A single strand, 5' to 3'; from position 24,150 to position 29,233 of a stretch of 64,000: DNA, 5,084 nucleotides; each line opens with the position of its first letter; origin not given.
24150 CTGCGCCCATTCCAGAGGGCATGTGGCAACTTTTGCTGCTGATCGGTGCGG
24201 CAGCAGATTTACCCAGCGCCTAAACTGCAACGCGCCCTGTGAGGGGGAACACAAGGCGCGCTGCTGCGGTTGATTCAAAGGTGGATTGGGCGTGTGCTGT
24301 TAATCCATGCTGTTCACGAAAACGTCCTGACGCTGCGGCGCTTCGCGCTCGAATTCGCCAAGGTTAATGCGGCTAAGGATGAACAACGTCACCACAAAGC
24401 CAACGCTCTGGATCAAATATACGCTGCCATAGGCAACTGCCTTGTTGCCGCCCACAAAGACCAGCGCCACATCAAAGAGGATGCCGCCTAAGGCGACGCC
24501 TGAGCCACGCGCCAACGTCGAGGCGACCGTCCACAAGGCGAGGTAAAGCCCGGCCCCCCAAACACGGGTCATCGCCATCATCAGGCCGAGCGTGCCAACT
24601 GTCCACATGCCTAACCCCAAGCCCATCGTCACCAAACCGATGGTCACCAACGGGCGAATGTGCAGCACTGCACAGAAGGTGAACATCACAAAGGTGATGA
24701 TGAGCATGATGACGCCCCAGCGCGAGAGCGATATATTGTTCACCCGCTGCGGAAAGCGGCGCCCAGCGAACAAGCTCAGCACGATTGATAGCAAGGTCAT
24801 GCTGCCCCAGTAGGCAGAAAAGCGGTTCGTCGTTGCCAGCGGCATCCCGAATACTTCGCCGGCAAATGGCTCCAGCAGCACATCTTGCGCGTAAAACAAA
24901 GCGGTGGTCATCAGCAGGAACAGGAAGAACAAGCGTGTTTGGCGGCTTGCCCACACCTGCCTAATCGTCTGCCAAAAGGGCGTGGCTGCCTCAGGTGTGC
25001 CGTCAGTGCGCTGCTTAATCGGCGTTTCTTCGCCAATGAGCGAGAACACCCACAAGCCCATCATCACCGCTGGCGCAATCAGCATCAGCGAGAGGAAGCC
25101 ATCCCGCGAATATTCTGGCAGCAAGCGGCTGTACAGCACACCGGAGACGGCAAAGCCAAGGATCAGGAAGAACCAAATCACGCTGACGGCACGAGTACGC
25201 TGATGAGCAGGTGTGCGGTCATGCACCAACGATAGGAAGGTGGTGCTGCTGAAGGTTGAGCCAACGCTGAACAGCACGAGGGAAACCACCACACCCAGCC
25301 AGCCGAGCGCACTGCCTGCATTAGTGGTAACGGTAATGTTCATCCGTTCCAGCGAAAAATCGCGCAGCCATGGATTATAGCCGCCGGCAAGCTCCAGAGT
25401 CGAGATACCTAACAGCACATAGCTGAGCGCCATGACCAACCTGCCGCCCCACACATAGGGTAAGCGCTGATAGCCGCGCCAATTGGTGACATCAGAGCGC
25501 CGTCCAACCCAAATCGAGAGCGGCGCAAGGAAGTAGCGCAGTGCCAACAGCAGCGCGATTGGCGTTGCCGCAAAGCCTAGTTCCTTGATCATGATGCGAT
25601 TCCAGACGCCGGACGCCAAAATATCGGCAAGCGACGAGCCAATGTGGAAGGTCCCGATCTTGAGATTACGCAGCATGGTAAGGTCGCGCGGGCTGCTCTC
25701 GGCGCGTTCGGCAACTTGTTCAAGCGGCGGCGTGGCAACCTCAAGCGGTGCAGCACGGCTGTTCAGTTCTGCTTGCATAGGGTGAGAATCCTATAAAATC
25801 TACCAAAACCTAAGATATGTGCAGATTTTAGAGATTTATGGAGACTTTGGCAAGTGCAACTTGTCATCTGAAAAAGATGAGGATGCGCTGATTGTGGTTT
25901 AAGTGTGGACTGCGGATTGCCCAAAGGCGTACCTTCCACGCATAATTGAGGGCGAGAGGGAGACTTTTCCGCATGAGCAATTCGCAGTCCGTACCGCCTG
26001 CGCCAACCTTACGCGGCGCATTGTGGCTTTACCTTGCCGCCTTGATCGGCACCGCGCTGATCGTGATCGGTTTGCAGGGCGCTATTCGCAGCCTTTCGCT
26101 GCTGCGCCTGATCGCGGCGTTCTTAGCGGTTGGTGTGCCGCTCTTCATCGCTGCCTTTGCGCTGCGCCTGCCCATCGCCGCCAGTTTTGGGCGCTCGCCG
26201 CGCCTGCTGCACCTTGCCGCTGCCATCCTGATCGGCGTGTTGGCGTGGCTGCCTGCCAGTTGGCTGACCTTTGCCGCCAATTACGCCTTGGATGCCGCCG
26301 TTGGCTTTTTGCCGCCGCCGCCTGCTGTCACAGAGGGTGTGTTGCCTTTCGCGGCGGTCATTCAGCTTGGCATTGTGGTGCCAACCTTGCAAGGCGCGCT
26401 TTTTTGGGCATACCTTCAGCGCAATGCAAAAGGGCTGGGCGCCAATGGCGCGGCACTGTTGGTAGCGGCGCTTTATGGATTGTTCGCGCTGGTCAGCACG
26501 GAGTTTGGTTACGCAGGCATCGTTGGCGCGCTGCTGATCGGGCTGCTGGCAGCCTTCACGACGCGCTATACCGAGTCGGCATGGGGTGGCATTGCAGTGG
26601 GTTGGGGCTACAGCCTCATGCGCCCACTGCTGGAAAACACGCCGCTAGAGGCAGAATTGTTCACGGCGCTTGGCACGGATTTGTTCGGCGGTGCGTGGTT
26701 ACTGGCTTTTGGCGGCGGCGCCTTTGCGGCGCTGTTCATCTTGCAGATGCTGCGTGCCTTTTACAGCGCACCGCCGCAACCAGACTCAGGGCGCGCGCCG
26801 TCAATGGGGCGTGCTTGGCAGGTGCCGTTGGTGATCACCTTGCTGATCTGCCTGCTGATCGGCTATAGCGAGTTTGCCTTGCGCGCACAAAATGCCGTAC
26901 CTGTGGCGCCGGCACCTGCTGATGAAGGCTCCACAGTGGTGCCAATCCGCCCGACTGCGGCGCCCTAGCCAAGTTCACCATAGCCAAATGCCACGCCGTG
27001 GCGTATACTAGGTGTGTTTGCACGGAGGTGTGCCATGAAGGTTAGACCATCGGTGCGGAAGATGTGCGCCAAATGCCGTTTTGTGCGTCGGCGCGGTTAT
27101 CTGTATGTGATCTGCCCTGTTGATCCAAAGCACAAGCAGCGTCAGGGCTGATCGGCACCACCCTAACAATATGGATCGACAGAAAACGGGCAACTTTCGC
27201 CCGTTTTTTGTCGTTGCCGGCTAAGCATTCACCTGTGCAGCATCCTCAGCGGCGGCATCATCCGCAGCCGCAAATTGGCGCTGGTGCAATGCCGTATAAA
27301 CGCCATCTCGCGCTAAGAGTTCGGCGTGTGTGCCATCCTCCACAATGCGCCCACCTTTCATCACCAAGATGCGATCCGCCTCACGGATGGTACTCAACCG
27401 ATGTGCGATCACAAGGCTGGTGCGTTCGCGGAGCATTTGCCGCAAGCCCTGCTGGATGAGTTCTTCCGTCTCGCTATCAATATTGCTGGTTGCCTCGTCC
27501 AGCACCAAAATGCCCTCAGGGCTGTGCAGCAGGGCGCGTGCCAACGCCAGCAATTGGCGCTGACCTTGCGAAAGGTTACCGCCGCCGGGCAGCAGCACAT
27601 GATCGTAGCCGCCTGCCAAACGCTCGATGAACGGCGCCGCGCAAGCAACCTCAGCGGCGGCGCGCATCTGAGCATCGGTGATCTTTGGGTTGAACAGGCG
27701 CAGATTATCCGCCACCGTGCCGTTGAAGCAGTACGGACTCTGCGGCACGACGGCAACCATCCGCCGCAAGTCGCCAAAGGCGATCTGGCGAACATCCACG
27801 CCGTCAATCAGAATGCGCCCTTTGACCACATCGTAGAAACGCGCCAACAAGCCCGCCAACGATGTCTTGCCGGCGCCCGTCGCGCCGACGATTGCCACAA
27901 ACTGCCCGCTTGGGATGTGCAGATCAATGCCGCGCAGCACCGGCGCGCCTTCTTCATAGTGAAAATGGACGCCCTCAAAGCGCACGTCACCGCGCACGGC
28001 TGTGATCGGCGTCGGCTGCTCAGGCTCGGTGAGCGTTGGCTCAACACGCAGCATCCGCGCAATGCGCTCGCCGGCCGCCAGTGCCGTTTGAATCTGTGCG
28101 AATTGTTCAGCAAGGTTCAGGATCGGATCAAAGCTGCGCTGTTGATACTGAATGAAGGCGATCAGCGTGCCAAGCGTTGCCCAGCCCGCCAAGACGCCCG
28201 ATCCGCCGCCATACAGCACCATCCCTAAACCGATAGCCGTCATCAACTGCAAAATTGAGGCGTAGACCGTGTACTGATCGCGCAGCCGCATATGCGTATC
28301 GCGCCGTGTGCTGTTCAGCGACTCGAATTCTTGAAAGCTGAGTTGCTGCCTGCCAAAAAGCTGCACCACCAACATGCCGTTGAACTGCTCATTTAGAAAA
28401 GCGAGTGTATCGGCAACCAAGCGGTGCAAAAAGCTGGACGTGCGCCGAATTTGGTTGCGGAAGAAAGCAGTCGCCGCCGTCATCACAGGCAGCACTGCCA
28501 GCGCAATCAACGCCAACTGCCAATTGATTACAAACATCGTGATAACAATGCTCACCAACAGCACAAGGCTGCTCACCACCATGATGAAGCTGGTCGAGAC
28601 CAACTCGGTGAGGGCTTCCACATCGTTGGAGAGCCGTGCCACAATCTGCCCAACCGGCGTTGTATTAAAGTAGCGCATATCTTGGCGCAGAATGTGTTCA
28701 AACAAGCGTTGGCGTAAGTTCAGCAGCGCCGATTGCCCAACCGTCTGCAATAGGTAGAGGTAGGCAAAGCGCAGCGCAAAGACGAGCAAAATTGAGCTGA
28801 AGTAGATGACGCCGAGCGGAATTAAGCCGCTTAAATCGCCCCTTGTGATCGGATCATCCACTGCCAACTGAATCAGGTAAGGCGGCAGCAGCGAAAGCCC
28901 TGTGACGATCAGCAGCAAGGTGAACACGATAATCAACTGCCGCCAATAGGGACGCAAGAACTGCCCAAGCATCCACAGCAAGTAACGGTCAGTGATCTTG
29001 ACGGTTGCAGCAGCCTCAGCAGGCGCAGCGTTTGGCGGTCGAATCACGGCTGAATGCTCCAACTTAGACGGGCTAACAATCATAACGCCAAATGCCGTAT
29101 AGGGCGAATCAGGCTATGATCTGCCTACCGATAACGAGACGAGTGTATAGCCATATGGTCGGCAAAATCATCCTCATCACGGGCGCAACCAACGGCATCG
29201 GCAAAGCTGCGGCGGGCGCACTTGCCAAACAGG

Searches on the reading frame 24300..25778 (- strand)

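Call 11: search_protein_families(library=pfam, proteins=[window:24300-25778:-], max_evalue=0.001)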
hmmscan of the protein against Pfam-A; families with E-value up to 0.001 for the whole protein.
window:24300-25778:- (492 aa): 2 families
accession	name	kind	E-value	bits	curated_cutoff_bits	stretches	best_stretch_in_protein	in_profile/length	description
PF03209.21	PUCC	-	6e-70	236.7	21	1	59-474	2-399/401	PUCC protein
PF07690.21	MFS_1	-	3.1e-12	46.5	33.4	1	55-426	15-345/347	Major Facilitator Superfamily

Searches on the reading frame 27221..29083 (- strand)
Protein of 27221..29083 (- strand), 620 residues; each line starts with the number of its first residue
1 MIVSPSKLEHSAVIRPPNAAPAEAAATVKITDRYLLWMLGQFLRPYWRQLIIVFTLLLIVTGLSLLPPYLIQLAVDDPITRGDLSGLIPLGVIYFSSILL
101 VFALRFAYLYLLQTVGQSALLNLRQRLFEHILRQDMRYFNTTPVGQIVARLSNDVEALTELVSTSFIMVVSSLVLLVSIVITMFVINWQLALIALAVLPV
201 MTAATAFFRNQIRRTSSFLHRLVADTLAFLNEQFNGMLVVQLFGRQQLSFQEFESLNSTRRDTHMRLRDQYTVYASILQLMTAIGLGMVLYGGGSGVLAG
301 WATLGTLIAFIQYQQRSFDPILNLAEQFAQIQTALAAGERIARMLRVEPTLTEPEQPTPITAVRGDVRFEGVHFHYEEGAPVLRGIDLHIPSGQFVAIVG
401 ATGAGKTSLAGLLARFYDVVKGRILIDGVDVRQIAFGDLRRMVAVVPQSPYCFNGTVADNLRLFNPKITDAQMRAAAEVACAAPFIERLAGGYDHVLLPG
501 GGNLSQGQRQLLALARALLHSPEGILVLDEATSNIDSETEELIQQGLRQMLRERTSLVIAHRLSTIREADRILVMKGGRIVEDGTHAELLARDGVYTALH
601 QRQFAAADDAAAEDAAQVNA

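Call 11: search_protein_families(library=pfam, proteins=[window:27221-29083:-], max_evalue=0.001)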
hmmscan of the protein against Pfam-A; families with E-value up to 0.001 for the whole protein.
window:27221-29083:- (620 aa): 5 families
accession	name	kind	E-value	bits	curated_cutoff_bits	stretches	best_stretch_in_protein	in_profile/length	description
PF00664.28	ABC_membrane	-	8.5e-45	154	28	1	50-314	1-267/274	ABC transporter transmembrane region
PF00005.33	ABC_tran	-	1.7e-23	84.2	25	1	383-533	1-137/137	ABC transporter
PF02463.25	SMC_N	-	1.6e-07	31.4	40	1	462-575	135-211/220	RecF/RecN/SMC N terminal domain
PF13401.12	AAA_22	-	0.00039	21.2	27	0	393-538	5-99/130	AAA domain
PF13191.12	AAA_16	-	0.00088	20.2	32.6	0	391-551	22-160/167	AAA ATPase domain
